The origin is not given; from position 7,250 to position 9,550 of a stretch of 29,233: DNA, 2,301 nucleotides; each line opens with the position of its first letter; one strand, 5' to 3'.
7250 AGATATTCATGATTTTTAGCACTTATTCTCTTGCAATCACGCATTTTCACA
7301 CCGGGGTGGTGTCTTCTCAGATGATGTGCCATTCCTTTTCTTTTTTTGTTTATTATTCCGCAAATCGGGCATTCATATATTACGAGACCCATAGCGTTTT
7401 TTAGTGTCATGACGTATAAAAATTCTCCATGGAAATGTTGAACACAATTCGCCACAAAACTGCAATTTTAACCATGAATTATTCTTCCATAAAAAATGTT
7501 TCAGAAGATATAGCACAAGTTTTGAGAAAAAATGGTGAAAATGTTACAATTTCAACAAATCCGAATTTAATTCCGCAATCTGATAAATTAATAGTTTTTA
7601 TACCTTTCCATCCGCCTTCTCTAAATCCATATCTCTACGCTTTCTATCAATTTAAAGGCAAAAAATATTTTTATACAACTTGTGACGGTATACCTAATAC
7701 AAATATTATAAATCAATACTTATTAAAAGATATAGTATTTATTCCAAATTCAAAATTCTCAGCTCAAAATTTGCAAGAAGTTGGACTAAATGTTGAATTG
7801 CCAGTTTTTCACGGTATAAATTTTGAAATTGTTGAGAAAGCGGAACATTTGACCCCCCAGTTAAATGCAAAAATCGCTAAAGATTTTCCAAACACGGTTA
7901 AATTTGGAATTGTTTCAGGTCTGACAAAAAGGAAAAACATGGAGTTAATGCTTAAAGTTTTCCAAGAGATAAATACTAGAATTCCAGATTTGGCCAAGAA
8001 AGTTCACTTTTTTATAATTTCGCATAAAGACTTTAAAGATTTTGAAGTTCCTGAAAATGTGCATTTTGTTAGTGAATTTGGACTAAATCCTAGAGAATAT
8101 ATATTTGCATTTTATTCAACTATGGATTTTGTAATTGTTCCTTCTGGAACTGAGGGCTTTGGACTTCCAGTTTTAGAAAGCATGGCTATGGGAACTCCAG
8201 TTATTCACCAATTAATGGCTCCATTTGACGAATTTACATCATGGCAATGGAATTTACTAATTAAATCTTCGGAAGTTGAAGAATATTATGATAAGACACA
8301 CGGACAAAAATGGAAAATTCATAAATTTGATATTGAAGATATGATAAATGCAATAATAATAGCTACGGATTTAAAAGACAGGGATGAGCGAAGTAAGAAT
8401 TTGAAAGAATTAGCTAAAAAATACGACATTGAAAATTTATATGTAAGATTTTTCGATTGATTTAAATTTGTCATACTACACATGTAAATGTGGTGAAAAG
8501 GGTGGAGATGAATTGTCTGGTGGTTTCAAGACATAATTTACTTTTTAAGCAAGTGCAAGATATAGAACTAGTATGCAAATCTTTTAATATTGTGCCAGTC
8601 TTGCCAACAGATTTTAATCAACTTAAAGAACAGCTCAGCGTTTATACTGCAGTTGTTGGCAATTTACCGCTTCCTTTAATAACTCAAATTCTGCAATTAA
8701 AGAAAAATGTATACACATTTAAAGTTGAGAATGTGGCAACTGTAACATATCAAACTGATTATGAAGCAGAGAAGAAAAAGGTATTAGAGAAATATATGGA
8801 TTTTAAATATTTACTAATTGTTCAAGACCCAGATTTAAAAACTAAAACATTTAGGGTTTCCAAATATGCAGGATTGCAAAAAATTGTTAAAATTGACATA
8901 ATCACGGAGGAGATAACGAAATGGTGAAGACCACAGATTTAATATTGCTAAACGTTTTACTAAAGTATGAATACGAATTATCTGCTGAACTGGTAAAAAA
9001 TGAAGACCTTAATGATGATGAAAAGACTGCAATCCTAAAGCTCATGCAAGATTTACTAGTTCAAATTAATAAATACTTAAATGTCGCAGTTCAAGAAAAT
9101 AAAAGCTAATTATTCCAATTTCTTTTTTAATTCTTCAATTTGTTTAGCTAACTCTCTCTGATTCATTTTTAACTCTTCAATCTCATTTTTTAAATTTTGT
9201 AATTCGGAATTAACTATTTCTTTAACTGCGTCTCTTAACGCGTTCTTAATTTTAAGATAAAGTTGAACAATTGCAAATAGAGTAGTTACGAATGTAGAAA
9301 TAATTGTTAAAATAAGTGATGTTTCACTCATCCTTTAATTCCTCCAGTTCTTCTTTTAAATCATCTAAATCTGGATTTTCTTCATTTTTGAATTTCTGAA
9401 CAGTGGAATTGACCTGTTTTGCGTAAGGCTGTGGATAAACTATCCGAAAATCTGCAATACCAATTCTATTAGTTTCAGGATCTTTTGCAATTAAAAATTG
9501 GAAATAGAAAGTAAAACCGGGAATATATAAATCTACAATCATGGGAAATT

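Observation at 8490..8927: Csx16/VVA1548-like protein: possible new viral ring nuclease against type III CRISPR signalling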

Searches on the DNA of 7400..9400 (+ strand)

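Call 7: search_dna_similar(query=window:7400-9400:+, collection=phages, mode=near, max_rows=30)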
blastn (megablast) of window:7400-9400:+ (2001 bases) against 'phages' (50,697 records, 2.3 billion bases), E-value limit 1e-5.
Records with a match: 21; places in all: 21; records where one place covers at least 80% of the query: 0.
Best place of each record, by identity: 80-90% 21.
By first word of the organism name: Sulfolobus 21.
By host as written in the record: Sulfolobus islandicus 21.
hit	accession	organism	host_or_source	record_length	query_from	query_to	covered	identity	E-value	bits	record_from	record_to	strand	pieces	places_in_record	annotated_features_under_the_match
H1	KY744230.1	Sulfolobus islandicus rod-shaped virus 10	Sulfolobus islandicus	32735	1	1996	67%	84.0%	0e+0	1278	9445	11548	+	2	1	hypothetical protein (x7)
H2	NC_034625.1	Sulfolobus islandicus rod-shaped virus 10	Sulfolobus islandicus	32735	1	1996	67%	84.0%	0e+0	1278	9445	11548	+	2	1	glycosyltransferase | hypothetical protein (x6)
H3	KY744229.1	Sulfolobus islandicus rod-shaped virus 8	Sulfolobus islandicus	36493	57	1999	64%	83.6%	0e+0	1200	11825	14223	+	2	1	hypothetical protein (x7)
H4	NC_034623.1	Sulfolobus islandicus rod-shaped virus 8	Sulfolobus islandicus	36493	57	1999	64%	83.6%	0e+0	1200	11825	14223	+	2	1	glycosyltransferase | hypothetical protein (x6)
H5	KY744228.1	Sulfolobus islandicus rod-shaped virus 9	Sulfolobus islandicus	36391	57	1999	64%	83.4%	0e+0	1189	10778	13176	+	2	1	hypothetical protein (x7)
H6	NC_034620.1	Sulfolobus islandicus rod-shaped virus 9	Sulfolobus islandicus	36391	57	1999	64%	83.4%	0e+0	1189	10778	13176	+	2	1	glycosyltransferase | hypothetical protein (x6)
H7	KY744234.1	Sulfolobus islandicus rod-shaped virus 11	Sulfolobus islandicus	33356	57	2000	64%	83.0%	0e+0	1154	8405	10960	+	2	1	hypothetical protein (x8)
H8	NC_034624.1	Sulfolobus islandicus rod-shaped virus 11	Sulfolobus islandicus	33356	57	2000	64%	83.0%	0e+0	1154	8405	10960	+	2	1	glycosyltransferase | hypothetical protein (x7)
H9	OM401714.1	Sulfolobus islandicus rod-shaped virus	Sulfolobus islandicus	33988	57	1075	51%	84.4%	0e+0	1002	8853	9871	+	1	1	putative glycosylase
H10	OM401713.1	Sulfolobus islandicus rod-shaped virus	Sulfolobus islandicus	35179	57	1075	51%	84.2%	0e+0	985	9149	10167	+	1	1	putative glycosylase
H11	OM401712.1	Sulfolobus islandicus rod-shaped virus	Sulfolobus islandicus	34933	57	1075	51%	84.1%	0e+0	985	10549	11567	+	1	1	putative glycosylase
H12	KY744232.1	Sulfolobus islandicus rod-shaped virus 7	Sulfolobus islandicus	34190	57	1058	50%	84.0%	0e+0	959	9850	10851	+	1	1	hypothetical protein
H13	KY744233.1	Sulfolobus islandicus rod-shaped virus 5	Sulfolobus islandicus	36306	57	1058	50%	84.0%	0e+0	959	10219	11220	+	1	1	hypothetical protein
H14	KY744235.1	Sulfolobus islandicus rod-shaped phage 6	Sulfolobus islandicus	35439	57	1058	50%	84.0%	0e+0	959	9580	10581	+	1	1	hypothetical protein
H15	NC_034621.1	Sulfolobus islandicus rod-shaped virus 5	Sulfolobus islandicus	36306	57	1058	50%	84.0%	0e+0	959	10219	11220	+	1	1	glycosyltransferase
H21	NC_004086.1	Sulfolobus islandicus rod-shaped virus 2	Sulfolobus islandicus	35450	57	1043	49%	80.1%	0e+0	726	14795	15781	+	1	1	glycosyltransferase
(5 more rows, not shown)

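Call 9: get_annotated_region(hit=H2, flank=3000)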
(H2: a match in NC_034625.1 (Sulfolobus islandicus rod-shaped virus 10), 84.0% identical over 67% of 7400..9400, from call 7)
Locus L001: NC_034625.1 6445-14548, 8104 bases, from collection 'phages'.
description: Sulfolobus islandicus rod-shaped virus 10, partial genome.
organism: Sulfolobus islandicus rod-shaped virus 10 (NCBI taxid 1983545)
taxonomy: Viruses; Adnaviria; Zilligvirae; Taleaviricota; Tokiviricetes; Ligamenvirales; Rudiviridae; Usarudivirus; Usarudivirus SIRV10
host: Sulfolobus islandicus; source: hot spring; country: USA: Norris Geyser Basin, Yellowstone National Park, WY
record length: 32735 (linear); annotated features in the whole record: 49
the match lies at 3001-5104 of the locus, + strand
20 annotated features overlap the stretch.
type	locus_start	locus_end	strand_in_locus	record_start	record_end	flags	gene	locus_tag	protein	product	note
CDS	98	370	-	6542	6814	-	-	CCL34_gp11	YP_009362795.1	hypothetical protein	ORF11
CDS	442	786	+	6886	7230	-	-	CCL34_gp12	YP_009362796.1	hypothetical protein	ORF12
CDS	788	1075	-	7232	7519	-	-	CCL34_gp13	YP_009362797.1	pyramid forming protein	ORF13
CDS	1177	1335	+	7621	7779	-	-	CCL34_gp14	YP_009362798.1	Arc-like repressor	ORF14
CDS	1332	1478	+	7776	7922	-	-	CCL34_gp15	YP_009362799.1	hypothetical protein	ORF15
CDS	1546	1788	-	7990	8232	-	-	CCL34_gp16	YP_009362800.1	hypothetical protein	ORF16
CDS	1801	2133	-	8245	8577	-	-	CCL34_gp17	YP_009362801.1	hypothetical protein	ORF17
CDS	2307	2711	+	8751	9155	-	-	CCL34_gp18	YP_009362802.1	hypothetical protein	ORF18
CDS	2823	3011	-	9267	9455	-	-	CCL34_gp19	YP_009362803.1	hypothetical protein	ORF19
CDS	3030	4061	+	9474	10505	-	-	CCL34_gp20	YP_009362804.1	glycosyltransferase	ORF20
CDS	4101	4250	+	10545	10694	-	-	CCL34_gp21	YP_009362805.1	hypothetical protein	ORF21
CDS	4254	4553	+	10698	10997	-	-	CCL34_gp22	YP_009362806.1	hypothetical protein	ORF22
CDS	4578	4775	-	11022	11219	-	-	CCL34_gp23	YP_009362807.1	hypothetical protein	ORF23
CDS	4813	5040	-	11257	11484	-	-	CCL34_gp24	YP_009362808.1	hypothetical protein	ORF24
CDS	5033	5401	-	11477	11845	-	-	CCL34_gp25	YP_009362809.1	hypothetical protein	ORF25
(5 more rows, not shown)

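Call 10: get_annotated_region(hit=H21, flank=4000)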
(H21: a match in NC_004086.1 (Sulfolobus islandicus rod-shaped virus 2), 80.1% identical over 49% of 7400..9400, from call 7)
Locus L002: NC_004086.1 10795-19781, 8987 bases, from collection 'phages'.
description: Sulfolobus islandicus rod-shaped virus 2, complete genome.
organism: Sulfolobus islandicus rod-shaped virus 2 (NCBI taxid 157899)
taxonomy: Viruses; Adnaviria; Zilligvirae; Taleaviricota; Tokiviricetes; Ligamenvirales; Rudiviridae; Icerudivirus; Icerudivirus SIRV2
host: Sulfolobus islandicus; source: -; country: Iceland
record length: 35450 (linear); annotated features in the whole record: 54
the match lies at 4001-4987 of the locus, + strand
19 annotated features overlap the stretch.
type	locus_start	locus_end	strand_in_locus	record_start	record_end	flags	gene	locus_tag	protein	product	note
CDS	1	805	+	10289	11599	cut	-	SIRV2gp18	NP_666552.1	protease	ORF436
CDS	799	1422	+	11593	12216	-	-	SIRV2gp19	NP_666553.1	CRISPR/Cas system associated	ORF207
CDS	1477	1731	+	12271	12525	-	-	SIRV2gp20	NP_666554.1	hypothetical protein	ORF84a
CDS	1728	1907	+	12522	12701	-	-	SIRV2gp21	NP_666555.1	CopG-like transcriptional repressor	ORF59b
CDS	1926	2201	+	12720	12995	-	-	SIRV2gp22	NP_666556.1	hypothetical protein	ORF91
CDS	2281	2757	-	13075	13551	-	dut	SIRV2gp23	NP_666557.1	dCTP deaminase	ORF158b; involved in DNA replication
CDS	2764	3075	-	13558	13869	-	-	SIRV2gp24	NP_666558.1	hypothetical protein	ORF103c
CDS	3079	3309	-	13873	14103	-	-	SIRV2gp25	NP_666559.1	hypothetical protein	ORF76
CDS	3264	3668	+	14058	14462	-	-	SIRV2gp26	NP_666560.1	hypothetical protein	ORF134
CDS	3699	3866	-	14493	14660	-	-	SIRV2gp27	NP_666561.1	hypothetical protein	ORF55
CDS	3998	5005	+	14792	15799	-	-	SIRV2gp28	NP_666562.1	glycosyltransferase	ORF335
CDS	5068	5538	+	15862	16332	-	-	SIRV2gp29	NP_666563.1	hypothetical protein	ORF156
CDS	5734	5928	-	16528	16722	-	-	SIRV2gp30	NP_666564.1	hypothetical protein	ORF64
CDS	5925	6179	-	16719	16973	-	-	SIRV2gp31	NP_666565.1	hypothetical protein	ORF84c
CDS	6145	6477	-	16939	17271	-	-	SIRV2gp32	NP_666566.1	hypothetical protein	ORF110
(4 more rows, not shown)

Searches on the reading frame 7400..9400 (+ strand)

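Call 19: search_protein_families(library=pfam, proteins=[L001:4101-4250:+, L001:4254-4553:+, L001:4578-4775:-, L002:5068-5538:+], max_evalue=0.1)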
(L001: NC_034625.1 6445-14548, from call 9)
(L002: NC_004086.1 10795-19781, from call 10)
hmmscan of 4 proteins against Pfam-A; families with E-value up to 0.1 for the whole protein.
L001:4101-4250:+ (49 aa): 1 family
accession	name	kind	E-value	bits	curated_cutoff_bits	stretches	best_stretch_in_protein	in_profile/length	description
PF01870.24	Hjc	-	0.089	13.2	21.1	1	11-45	41-74/93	Archaeal holliday junction resolvase (hjc)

L001:4254-4553:+ (99 aa): 6 families
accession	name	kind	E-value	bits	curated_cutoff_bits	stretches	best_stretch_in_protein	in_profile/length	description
PF24560.1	zf-C2H2_OTU1_C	-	0.004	17.3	27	1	7-26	7-26/35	Ubiquitin thioesterase OTU1, C-terminal C2H2-type zinc finger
PF12874.13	zf-met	-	0.013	16.2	21.2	1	5-25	1-21/25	Zinc-finger of C2H2 type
PF02148.25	zf-UBP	-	0.018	15.7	22.7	1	4-36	10-41/63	Zn-finger in ubiquitin-hydrolases and other protein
PF00096.32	zf-C2H2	-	0.028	15.3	25.2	0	5-27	1-23/23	Zinc finger, C2H2 type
PF01323.26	DSBA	-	0.031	14.5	25.6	1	32-92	9-57/191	DSBA-like thioredoxin domain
PF13894.12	zf-C2H2_4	-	0.043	15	27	0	5-27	1-23/24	C2H2-type zinc finger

L001:4578-4775:- (65 aa): 0 families

L002:5068-5538:+ (156 aa): 2 families
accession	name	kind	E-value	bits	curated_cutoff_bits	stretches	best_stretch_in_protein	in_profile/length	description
PF03662.20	Glyco_hydro_79n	-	0.027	14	23.1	1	53-101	161-209/318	Glycosyl hydrolase family 79, N-terminal domain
PF01920.25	Prefoldin_2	-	0.035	14.5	27.6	1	82-110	26-54/106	Prefoldin subunit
